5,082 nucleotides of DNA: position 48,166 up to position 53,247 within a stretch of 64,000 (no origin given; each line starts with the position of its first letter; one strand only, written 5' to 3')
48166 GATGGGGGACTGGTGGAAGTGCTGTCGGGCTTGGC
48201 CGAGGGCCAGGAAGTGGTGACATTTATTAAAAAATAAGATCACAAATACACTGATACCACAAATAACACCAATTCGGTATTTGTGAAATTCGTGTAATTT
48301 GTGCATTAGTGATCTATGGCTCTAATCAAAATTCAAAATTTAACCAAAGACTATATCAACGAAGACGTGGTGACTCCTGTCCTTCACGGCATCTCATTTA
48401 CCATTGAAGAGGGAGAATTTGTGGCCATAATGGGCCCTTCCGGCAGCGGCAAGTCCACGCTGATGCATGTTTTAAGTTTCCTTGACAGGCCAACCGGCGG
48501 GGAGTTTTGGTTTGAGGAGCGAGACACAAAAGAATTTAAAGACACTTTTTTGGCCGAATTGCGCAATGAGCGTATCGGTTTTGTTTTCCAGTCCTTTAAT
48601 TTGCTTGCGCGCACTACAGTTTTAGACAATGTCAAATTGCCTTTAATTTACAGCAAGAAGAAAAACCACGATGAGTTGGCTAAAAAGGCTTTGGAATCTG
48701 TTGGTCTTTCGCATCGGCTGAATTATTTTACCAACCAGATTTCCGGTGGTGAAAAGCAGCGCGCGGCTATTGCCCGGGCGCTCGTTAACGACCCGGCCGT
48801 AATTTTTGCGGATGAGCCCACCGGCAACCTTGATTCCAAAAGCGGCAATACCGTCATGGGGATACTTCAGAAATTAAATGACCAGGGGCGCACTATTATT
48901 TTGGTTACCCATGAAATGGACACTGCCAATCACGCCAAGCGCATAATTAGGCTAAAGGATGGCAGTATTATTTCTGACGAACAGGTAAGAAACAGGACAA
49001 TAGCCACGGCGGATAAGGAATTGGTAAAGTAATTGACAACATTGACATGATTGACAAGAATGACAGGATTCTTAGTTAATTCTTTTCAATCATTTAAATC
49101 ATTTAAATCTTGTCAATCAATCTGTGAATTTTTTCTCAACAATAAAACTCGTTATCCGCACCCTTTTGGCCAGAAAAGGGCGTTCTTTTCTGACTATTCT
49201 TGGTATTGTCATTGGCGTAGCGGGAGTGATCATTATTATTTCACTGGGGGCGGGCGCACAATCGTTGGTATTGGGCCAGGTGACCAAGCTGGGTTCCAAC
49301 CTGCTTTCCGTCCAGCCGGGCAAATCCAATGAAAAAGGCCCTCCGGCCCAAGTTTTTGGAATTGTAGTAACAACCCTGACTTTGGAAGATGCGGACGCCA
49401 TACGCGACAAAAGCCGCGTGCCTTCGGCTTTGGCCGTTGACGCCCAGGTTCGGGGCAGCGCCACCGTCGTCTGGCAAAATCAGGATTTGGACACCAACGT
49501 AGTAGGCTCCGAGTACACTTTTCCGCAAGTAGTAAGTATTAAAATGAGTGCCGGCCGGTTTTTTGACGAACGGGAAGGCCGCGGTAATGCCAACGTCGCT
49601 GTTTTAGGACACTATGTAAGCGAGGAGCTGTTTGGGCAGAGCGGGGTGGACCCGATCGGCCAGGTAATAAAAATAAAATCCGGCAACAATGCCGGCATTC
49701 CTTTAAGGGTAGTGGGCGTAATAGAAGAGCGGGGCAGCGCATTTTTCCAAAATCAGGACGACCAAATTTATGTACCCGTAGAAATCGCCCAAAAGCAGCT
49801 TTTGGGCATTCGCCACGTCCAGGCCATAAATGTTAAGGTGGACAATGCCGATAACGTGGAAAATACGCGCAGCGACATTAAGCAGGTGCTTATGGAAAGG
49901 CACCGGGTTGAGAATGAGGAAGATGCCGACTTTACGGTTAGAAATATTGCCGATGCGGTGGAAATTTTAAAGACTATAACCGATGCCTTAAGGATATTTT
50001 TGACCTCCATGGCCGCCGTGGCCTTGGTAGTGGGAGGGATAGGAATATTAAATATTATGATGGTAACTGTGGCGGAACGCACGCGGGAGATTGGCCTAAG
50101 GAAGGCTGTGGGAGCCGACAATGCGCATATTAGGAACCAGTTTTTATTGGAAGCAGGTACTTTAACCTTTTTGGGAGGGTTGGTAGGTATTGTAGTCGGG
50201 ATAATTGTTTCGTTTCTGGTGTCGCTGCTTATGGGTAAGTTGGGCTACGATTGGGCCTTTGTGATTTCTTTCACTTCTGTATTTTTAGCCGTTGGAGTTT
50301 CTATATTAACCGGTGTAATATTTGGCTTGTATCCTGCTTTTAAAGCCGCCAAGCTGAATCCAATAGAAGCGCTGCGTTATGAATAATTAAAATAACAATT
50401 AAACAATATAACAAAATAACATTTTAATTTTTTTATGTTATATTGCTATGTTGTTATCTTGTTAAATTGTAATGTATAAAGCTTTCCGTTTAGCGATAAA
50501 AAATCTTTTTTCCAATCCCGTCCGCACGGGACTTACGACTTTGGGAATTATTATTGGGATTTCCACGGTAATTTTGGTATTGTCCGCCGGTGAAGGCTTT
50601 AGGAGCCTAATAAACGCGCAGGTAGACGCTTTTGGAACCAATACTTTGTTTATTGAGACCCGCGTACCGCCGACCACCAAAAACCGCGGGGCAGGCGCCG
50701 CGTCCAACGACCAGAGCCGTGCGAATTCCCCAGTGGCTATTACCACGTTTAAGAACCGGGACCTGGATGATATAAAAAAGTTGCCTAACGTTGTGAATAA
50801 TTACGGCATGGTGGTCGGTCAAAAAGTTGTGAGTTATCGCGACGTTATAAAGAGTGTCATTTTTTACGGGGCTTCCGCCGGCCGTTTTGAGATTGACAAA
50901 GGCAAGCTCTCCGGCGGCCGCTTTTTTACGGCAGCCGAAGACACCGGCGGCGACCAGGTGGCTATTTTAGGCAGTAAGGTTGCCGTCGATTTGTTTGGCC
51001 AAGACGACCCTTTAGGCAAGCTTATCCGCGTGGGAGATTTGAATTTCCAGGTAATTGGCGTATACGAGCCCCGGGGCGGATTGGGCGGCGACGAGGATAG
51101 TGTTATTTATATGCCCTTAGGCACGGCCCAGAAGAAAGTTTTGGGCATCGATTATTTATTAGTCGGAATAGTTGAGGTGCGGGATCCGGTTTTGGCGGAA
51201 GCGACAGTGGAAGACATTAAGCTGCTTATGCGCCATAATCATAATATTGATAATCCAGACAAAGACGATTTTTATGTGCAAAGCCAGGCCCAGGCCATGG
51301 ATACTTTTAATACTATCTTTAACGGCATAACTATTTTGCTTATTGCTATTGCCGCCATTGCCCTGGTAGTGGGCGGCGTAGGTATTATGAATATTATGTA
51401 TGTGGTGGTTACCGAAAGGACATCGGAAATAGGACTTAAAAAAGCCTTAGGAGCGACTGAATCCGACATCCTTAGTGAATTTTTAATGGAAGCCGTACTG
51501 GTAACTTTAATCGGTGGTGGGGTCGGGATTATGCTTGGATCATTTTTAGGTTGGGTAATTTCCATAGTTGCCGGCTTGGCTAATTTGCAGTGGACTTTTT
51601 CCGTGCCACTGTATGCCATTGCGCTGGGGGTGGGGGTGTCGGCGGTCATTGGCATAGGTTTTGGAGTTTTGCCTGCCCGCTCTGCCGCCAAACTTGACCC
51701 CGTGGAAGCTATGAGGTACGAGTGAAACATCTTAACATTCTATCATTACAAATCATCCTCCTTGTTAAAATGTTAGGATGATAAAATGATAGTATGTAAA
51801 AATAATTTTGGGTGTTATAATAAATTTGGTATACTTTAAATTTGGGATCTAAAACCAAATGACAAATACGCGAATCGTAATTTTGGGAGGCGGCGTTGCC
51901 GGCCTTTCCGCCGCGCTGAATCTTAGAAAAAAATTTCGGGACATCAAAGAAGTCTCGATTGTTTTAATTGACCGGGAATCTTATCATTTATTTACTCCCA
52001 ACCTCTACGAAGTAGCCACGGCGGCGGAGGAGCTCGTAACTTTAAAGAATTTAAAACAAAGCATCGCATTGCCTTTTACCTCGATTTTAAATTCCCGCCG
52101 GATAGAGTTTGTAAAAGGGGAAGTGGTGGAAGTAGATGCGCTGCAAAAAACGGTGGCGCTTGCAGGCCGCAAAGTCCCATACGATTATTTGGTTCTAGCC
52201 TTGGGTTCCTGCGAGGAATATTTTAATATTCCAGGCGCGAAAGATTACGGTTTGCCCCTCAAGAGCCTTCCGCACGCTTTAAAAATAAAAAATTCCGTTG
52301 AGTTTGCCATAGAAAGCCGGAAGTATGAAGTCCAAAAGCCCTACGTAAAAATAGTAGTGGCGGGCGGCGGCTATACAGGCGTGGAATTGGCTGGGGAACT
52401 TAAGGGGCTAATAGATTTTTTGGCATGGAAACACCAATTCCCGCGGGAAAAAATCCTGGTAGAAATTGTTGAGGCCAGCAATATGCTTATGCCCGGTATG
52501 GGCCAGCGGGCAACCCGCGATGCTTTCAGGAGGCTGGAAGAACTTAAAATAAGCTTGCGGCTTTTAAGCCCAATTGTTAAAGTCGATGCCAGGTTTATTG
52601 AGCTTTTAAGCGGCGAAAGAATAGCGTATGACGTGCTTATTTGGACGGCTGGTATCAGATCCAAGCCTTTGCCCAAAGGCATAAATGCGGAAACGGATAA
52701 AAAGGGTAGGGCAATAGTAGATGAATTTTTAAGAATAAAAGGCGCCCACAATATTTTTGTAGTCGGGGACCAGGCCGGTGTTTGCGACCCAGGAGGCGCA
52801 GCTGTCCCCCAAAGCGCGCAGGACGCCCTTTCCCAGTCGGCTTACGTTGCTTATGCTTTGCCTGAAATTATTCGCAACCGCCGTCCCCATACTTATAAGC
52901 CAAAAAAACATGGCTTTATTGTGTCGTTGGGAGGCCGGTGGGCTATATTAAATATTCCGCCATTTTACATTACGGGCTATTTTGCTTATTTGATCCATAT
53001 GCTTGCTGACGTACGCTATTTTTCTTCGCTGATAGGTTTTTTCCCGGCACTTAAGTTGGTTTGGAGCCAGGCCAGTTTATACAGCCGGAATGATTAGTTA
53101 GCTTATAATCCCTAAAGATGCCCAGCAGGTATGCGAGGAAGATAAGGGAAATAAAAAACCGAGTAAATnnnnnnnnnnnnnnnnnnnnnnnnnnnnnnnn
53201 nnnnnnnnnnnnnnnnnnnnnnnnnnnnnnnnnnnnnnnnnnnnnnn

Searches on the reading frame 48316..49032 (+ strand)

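Call 45: search_protein_families(library=pfam, proteins=[window:48316-49032:+], max_evalue=0.001)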
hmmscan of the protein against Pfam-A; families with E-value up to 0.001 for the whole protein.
window:48316-49032:+ (238 aa): 7 families
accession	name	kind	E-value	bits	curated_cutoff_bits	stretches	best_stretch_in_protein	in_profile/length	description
PF00005.33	ABC_tran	-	1.3e-33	116.9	25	1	23-169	1-136/137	ABC transporter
PF02463.25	SMC_N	-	1.6e-07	31.4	40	0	123-214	124-212/220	RecF/RecN/SMC N terminal domain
PF13304.12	AAA_21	-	2.9e-07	31.3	27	1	35-96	1-83/304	AAA domain, putative AbiEii toxin, Type IV TA system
PF25199.1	nSTAND_NTPase5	-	8.5e-05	22.9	34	0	31-96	39-107/145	Novel STAND NTPase 5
PF13555.12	AAA_29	-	0.00014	21.9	27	1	26-51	15-40/61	P-loop containing region of AAA domain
PF03266.21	NTPase_1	-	0.00052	20.3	23.9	0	148-220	85-154/168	NTPase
PF13481.12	AAA_25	-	0.00097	19.2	27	0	29-73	29-72/195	AAA domain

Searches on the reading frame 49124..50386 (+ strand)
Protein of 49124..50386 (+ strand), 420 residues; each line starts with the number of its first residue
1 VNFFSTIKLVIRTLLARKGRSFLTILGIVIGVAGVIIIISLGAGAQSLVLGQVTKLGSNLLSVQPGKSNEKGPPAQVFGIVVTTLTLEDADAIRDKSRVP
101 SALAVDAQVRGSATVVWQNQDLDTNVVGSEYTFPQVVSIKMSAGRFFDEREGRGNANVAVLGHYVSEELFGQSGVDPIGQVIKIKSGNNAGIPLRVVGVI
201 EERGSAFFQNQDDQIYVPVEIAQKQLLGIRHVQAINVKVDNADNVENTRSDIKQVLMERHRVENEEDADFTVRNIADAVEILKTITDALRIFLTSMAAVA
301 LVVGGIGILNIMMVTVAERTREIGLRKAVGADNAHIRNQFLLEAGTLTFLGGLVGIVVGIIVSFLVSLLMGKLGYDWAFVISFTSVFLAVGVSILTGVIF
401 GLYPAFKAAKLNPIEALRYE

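Call 45: search_protein_families(library=pfam, proteins=[window:49124-50386:+], max_evalue=0.001)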
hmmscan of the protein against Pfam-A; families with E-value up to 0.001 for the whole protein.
window:49124-50386:+ (420 aa): 2 families
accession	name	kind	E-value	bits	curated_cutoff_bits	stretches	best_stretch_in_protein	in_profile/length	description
PF12704.14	MacB_PCD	-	1.3e-43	150.2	27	1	21-254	1-206/207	MacB-like periplasmic core domain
PF02687.27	FtsX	-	2.1e-21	76.6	25.5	1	295-413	2-120/120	FtsX-like permease C-terminal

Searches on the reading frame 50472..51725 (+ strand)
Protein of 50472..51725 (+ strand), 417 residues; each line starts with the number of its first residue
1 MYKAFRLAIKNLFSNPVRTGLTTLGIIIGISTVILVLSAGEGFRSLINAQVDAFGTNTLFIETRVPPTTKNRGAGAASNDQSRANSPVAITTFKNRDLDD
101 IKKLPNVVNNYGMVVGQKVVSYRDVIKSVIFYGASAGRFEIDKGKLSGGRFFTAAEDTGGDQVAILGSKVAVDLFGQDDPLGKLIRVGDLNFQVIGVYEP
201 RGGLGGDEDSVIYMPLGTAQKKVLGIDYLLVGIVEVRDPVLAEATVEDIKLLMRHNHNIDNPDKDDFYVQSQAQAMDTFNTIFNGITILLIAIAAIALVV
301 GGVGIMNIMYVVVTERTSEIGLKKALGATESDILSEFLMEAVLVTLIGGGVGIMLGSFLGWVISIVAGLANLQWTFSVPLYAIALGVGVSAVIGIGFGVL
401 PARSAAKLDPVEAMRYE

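Call 45: search_protein_families(library=pfam, proteins=[window:50472-51725:+], max_evalue=0.001)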
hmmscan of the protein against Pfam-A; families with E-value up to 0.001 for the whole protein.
window:50472-51725:+ (417 aa): 2 families
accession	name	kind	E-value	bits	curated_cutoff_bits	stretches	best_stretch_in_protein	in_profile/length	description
PF12704.14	MacB_PCD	-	1.2e-35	124.1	27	1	19-250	1-205/207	MacB-like periplasmic core domain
PF02687.27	FtsX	-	4.2e-19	69.2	25.5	1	292-410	2-120/120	FtsX-like permease C-terminal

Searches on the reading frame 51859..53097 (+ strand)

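Call 45: search_protein_families(library=pfam, proteins=[window:51859-53097:+], max_evalue=0.001)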
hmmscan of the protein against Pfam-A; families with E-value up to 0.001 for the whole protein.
window:51859-53097:+ (412 aa): 4 families
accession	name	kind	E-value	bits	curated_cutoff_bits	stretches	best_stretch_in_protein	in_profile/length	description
PF07992.20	Pyr_redox_2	-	6.3e-41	141.1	26.1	1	5-326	2-290/291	Pyridine nucleotide-disulphide oxidoreductase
PF00070.33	Pyr_redox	-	7.3e-08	33.3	22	1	164-243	1-67/82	Pyridine nucleotide-disulphide oxidoreductase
PF01266.30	DAO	-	1e-05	25.7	27.9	1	5-40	1-31/353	FAD dependent oxidoreductase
PF13454.12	NAD_binding_9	-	0.0005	20.5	21.8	0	7-41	1-34/155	FAD-NAD(P)-binding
